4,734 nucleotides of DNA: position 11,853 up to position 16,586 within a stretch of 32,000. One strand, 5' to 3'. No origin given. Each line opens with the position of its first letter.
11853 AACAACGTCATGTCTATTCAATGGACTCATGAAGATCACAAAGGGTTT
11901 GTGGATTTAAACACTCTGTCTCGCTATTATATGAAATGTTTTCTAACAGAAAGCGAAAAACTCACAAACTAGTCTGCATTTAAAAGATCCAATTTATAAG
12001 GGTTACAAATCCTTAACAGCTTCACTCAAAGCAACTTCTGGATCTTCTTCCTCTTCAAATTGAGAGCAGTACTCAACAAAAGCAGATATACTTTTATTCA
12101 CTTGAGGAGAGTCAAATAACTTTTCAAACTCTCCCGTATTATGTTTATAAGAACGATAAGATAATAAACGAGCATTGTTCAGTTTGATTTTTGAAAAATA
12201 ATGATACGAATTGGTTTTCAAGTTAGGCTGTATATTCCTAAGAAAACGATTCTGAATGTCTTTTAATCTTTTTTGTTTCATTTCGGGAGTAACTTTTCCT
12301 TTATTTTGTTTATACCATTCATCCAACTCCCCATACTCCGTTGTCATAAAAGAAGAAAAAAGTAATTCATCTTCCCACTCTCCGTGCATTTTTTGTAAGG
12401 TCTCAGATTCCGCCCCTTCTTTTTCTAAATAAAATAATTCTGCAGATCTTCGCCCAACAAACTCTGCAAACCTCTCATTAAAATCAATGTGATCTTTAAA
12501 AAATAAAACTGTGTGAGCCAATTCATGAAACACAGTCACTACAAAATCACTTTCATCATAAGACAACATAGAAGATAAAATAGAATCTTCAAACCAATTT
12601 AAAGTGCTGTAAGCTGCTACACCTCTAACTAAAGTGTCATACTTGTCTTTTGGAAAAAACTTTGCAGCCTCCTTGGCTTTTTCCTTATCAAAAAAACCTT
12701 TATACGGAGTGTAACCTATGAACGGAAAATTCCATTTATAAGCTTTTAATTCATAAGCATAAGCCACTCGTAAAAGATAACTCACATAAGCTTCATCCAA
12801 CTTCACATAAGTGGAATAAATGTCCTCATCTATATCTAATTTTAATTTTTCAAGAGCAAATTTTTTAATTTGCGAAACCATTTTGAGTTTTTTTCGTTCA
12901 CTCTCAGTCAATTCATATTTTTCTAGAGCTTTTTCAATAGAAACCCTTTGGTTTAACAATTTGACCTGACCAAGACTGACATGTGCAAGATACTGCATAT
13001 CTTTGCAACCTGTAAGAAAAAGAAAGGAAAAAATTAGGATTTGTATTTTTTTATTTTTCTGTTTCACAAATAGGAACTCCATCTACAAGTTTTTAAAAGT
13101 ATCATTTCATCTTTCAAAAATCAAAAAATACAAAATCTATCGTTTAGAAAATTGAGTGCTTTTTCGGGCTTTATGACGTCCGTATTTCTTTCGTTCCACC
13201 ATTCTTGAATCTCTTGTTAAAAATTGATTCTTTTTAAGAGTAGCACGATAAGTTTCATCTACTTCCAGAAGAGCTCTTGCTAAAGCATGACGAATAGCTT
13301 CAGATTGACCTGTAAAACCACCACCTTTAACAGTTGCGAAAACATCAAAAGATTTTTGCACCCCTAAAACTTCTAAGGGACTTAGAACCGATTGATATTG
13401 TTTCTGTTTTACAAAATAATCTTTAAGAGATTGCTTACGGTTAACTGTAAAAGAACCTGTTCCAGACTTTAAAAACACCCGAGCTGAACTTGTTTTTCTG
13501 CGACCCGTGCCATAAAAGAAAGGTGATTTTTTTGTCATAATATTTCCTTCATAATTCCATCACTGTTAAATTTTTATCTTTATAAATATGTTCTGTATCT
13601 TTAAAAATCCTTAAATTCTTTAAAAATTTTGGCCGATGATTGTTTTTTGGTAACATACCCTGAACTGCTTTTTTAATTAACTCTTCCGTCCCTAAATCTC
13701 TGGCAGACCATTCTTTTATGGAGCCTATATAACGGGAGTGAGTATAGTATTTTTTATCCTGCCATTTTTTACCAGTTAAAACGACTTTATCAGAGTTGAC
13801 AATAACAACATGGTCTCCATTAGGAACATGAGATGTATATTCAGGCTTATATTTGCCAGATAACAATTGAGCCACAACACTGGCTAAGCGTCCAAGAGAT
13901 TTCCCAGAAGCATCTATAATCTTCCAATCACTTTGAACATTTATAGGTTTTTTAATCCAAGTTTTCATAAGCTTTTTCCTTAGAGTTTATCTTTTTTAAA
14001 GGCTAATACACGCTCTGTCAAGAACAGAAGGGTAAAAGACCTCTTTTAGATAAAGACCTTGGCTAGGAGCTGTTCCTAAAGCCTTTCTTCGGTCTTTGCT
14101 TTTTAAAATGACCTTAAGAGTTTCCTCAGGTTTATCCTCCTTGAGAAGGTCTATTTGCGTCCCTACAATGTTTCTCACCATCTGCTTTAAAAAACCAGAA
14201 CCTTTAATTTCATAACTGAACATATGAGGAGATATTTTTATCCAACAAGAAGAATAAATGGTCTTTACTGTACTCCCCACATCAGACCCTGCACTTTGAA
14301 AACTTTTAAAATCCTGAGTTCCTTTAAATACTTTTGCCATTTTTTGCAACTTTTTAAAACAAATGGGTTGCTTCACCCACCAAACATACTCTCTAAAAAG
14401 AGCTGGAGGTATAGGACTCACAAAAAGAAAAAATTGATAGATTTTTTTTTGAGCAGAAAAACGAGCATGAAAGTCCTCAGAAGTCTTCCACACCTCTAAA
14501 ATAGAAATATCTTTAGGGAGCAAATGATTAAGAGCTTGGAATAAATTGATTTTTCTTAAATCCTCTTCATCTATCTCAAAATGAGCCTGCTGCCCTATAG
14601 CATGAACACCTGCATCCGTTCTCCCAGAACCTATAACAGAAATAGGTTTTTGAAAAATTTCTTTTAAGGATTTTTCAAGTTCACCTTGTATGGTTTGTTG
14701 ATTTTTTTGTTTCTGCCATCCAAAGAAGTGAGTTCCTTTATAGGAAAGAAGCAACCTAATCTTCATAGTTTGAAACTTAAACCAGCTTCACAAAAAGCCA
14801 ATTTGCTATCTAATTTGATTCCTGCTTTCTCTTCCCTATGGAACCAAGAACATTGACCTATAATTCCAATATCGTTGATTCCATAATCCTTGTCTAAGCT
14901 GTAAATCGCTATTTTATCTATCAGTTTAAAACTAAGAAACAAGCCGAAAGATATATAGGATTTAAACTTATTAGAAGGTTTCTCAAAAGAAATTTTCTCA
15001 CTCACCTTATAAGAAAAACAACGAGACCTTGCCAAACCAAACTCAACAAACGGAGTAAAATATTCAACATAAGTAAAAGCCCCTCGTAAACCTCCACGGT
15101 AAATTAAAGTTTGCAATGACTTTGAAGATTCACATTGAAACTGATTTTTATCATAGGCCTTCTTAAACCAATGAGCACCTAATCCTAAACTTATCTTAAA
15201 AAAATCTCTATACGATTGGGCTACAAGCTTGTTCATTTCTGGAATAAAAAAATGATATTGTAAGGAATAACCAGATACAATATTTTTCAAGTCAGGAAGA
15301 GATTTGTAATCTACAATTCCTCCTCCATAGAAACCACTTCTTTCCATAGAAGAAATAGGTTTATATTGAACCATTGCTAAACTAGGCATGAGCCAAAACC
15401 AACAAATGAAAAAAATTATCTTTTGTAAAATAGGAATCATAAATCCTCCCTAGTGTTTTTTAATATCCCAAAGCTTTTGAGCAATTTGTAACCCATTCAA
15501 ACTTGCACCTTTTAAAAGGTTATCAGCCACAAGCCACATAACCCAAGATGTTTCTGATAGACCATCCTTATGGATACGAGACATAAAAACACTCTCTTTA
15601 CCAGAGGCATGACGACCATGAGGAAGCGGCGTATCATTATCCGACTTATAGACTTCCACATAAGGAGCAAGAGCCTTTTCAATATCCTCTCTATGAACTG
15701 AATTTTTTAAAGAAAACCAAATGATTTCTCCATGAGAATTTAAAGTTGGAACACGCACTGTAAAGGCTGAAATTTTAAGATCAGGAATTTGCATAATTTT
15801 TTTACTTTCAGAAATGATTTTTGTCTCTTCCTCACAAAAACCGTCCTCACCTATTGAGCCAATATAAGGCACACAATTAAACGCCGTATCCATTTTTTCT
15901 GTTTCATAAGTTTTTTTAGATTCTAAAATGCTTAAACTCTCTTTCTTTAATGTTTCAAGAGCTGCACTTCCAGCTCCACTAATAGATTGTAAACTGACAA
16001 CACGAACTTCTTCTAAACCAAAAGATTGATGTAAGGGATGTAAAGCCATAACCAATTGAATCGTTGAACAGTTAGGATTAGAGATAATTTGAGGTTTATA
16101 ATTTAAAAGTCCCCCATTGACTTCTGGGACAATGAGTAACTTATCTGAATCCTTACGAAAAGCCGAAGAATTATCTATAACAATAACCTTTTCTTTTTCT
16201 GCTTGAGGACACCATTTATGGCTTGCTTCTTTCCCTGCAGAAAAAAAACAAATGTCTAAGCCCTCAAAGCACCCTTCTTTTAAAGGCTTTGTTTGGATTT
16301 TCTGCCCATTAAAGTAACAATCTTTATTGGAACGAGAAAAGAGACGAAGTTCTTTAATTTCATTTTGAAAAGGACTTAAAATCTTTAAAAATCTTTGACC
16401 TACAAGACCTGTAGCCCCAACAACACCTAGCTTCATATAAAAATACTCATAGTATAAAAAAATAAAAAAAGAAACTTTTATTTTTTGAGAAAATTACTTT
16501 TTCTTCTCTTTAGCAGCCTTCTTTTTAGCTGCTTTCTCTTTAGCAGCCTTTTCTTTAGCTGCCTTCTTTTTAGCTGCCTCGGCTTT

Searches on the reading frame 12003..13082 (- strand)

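Call 49: search_protein_families(library=pfam, proteins=[window:12003-13082:-], max_evalue=0.001)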
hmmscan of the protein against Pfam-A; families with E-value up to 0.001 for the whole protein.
window:12003-13082:- (359 aa): 1 family
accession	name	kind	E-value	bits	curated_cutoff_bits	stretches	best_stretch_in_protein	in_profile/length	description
PF10023.15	Aminopep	-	2e-74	251.2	25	1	31-347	2-315/322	Putative aminopeptidase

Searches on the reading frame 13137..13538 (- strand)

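Call 49: search_protein_families(library=pfam, proteins=[window:13137-13538:-], max_evalue=0.001)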
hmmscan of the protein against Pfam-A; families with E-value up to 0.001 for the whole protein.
window:13137-13538:- (133 aa): 1 family
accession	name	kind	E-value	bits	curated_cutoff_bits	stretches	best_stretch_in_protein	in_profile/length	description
PF00380.25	Ribosomal_S9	-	1.7e-46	158.1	22.5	1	12-133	1-121/121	Ribosomal protein S9/S16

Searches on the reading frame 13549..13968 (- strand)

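Call 49: search_protein_families(library=pfam, proteins=[window:13549-13968:-], max_evalue=0.001)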
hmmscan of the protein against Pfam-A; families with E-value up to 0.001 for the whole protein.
window:13549-13968:- (139 aa): 1 family
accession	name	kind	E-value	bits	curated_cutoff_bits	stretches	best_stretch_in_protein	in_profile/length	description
PF00572.24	Ribosomal_L13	-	9.2e-42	142.3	23.8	1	14-127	2-118/119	Ribosomal protein L13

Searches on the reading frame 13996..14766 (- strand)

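Call 49: search_protein_families(library=pfam, proteins=[window:13996-14766:-], max_evalue=0.001)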
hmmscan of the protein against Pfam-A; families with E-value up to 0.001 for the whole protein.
window:13996-14766:- (256 aa): 1 family
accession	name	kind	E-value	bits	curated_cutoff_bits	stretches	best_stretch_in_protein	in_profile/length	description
PF01416.25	PseudoU_synth_1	-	3.7e-41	140.4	23.3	2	143-246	1-108/108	tRNA pseudouridine synthase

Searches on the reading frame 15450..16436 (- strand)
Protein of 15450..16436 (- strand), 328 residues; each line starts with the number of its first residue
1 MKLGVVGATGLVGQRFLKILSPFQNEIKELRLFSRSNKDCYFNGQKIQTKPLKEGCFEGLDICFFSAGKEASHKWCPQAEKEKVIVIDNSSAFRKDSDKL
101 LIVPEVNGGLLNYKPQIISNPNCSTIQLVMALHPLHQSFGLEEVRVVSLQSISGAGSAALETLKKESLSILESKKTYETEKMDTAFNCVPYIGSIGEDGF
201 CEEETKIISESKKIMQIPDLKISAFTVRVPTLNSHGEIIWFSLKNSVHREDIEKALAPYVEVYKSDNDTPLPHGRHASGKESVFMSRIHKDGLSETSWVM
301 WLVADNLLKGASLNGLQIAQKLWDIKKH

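Call 49: search_protein_families(library=pfam, proteins=[window:15450-16436:-], max_evalue=0.001)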
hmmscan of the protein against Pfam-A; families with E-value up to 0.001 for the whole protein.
window:15450-16436:- (328 aa): 2 families
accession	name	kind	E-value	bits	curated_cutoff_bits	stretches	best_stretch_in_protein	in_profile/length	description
PF02774.23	Semialdhyde_dhC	-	2.2e-30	106.6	26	1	132-309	1-184/184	Semialdehyde dehydrogenase, dimerisation domain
PF01118.30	Semialdhyde_dh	-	1.1e-27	97.3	26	1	2-108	1-115/121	Semialdehyde dehydrogenase, NAD binding domain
